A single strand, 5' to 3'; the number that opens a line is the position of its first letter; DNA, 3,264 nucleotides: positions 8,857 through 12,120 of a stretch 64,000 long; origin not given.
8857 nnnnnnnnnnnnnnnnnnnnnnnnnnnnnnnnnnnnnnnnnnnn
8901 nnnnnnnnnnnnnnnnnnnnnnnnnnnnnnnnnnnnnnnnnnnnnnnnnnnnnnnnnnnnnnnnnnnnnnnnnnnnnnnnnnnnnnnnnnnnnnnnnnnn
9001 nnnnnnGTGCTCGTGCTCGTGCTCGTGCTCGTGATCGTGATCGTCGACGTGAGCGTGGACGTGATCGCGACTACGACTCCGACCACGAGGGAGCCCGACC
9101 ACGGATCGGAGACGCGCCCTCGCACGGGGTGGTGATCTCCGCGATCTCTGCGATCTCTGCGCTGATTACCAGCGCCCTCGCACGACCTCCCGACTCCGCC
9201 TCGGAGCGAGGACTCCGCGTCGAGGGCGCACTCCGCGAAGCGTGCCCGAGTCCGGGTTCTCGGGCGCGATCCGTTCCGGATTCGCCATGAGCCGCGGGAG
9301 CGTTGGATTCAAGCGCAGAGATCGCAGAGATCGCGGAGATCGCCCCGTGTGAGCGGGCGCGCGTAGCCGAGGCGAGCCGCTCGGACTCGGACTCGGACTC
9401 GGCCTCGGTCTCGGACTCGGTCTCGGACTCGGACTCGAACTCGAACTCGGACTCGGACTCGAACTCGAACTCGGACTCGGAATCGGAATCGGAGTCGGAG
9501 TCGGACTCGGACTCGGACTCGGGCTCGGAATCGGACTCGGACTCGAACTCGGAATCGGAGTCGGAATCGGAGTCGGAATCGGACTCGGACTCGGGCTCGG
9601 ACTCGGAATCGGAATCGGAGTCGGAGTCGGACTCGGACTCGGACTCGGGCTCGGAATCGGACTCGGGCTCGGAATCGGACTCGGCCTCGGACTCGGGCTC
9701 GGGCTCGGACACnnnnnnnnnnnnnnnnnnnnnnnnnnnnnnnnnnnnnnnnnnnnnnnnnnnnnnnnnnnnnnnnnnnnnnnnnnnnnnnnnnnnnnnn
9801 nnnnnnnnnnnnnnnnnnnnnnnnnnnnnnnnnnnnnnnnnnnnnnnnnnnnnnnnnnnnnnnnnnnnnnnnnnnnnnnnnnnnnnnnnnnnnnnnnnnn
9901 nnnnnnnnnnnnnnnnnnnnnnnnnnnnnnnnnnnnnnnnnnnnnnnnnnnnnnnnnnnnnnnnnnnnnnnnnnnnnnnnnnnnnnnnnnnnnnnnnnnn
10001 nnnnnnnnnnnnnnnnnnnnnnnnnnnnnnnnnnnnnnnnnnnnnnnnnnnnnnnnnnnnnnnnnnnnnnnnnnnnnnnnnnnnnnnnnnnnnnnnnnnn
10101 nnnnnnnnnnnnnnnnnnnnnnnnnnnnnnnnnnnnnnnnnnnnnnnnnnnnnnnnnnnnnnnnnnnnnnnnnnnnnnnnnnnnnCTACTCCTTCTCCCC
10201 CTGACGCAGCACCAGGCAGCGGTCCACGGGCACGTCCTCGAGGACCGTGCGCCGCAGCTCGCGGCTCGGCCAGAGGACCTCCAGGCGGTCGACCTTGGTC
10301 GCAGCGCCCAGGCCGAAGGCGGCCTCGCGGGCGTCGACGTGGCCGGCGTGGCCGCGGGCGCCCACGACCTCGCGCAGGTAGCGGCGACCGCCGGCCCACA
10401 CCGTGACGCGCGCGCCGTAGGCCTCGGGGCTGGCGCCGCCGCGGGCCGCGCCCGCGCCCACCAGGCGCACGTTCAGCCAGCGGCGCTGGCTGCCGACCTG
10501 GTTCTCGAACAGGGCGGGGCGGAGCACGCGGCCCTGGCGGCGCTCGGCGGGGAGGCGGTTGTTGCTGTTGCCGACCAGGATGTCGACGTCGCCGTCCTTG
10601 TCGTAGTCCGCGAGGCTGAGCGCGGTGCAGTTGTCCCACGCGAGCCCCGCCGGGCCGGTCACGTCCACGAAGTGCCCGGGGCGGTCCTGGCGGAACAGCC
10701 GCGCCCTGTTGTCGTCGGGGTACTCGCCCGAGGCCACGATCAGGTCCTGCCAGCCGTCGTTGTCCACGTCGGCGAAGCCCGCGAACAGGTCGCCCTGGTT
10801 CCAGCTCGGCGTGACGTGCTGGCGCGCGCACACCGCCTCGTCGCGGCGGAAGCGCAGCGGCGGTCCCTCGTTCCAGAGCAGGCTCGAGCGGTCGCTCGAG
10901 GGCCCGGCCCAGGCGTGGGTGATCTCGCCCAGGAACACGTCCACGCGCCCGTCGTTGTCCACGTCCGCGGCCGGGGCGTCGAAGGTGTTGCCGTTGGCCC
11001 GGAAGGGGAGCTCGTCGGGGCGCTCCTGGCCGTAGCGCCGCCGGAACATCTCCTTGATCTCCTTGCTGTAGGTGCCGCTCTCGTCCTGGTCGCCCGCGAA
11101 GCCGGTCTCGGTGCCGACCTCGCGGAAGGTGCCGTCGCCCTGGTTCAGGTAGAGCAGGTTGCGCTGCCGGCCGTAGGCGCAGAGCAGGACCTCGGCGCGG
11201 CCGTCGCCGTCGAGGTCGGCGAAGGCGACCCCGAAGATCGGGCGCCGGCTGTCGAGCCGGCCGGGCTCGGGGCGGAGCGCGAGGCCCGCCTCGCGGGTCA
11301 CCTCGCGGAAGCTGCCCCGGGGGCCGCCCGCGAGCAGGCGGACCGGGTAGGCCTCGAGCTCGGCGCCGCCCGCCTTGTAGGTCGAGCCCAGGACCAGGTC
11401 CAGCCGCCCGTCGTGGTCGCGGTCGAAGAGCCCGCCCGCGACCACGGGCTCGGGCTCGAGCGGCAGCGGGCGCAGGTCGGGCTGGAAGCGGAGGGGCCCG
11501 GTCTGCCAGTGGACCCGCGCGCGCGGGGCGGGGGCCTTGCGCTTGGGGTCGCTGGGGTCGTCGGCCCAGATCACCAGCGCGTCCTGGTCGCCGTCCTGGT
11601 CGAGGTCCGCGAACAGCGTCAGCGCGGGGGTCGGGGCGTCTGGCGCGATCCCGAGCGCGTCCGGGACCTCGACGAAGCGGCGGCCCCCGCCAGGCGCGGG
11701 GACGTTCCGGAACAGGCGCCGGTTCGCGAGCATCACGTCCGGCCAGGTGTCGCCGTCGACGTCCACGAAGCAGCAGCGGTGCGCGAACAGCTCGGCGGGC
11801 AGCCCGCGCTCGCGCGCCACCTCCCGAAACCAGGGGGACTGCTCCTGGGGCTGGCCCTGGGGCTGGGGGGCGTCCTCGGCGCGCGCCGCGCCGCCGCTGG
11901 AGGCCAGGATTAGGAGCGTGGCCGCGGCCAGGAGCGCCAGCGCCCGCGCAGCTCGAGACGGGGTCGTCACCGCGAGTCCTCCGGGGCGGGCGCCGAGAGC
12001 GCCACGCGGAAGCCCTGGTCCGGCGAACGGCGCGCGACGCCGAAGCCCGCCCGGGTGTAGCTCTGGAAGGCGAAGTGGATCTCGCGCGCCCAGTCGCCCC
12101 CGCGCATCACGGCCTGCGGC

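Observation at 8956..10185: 1.2-kb non-coding, repeat-saturated convergent intergenic region: microsatellites, a perfect 29-bp inverted repeat pair and a large imperfect palindrome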

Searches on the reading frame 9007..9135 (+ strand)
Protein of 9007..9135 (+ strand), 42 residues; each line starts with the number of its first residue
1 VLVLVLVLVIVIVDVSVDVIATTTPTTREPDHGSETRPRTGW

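Call 38: find_encoding_contigs(protein=window:9007-9135:+, flank=5000, max_places=6)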
Protein window:9007-9135:+ (42 aa): no gene with exactly this product is on record in the collection.
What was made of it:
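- Tried and rejected: The 42-aa ORF at 9007-9135 could not be found by exact look-up (call 38).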

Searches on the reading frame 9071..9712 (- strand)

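Call 7: search_protein_families(library=pfam, proteins=[window:9071-9712:-])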
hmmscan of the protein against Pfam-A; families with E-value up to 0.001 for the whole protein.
window:9071-9712:- (213 aa): 1 family
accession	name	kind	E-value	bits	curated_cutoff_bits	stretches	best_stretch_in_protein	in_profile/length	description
PF05887.16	Trypan_PARP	-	1.1e-05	25.9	100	1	51-117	56-120/134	Procyclic acidic repetitive protein (PARP)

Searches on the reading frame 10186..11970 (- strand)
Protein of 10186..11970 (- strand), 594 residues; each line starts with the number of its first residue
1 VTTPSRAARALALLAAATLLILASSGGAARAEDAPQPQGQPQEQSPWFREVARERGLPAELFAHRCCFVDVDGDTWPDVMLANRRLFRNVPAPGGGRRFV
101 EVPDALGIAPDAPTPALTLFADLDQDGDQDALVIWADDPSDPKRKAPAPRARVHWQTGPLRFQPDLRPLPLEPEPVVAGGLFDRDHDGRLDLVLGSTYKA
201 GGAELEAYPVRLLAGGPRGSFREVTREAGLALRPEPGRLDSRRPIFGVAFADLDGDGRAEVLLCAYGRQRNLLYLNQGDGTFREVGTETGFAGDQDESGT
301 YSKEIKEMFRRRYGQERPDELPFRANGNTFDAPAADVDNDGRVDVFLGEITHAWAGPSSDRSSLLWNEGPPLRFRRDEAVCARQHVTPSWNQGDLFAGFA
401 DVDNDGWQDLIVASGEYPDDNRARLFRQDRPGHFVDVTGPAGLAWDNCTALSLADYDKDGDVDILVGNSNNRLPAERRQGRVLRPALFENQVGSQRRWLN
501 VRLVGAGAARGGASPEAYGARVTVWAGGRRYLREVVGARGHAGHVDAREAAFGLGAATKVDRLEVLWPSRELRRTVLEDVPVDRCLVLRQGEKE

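Call 7: search_protein_families(library=pfam, proteins=[window:10186-11970:-])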
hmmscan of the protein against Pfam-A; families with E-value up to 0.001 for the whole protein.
window:10186-11970:- (594 aa): 4 families
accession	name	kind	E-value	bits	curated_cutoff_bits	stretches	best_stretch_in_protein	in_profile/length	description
PF13517.12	FG-GAP_3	-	7e-31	107.1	26.9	4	401-466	1-61/61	FG-GAP-like repeat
PF01839.29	FG-GAP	-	1.3e-15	57.3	22.1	1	449-481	3-33/37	FG-GAP repeat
PF07593.17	UnbV_ASPIC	-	5.4e-15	55.5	23.4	1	517-584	1-65/68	ASPIC and UnbV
PF23167.1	DUF7057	-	5.7e-05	23.6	27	0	380-419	27-66/130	Domain of unknown function (DUF7057)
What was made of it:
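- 10186..11970 (-): Downstream convergent gene: FG-GAP / ASPIC-UnbV repeat protein. It overlaps by 4 nt the Ser/Thr kinase-FGE gene 11967-15290. Pfam FG-GAP_3 7e-31, UnbV_ASPIC 5e-15 (call 7).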

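Call 12: find_encoding_contigs(protein=window:10186-11970:-, flank=10000, max_places=6)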
Protein window:10186-11970:- (594 aa): 2 contigs read that carry it; 1 place shown.
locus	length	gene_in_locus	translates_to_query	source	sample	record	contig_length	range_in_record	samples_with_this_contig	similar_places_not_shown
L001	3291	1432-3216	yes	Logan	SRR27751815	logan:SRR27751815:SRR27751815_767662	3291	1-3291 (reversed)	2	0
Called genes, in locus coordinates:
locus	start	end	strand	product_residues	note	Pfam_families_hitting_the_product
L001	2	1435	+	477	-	?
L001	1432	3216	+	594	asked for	PF01839:FG-GAP (faint), PF13517:FG-GAP_3, PF07593:UnbV_ASPIC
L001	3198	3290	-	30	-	?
